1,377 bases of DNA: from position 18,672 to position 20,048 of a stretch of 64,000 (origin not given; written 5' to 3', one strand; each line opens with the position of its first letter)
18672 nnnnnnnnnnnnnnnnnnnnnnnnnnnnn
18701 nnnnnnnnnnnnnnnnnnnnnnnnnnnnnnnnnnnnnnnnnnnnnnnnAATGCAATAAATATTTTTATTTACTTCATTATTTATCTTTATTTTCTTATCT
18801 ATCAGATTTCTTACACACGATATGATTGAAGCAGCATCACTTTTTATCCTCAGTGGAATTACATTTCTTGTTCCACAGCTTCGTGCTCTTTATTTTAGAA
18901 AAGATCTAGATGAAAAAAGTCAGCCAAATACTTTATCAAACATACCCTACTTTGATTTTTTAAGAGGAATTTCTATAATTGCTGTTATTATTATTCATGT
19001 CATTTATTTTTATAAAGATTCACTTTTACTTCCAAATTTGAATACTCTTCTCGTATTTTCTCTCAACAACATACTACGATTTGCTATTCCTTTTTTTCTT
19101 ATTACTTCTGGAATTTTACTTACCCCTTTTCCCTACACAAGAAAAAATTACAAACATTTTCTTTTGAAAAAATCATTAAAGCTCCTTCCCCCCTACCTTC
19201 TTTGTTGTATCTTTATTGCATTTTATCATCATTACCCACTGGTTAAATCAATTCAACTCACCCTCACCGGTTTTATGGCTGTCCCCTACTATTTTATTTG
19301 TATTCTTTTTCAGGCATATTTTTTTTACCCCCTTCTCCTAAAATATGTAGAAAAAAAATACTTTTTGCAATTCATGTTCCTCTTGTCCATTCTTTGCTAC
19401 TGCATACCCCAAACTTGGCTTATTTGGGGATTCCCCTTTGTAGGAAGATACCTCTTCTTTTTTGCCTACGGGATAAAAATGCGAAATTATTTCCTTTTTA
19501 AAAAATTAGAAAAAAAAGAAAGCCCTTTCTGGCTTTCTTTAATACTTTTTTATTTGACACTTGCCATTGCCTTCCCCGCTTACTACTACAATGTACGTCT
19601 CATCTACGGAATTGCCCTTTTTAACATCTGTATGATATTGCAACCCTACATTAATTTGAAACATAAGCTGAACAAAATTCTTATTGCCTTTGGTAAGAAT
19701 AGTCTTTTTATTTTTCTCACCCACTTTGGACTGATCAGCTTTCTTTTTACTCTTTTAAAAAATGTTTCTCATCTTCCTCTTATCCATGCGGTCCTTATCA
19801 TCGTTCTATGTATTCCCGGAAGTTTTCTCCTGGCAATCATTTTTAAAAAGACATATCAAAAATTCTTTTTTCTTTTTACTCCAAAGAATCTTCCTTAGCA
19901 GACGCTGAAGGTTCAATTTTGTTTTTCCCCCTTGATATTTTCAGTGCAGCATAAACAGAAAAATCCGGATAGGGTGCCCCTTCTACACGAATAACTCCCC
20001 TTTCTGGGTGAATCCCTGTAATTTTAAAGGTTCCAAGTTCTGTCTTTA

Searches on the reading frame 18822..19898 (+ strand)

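Call 8: search_protein_families(library=pfam, proteins=[window:18822-19898:+], max_evalue=0.001)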
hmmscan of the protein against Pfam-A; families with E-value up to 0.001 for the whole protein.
window:18822-19898:+ (358 aa): 1 family
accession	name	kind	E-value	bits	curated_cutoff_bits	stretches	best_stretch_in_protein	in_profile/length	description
PF01757.29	Acyl_transf_3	-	5e-32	111.7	31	1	42-338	2-325/326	Acyltransferase domain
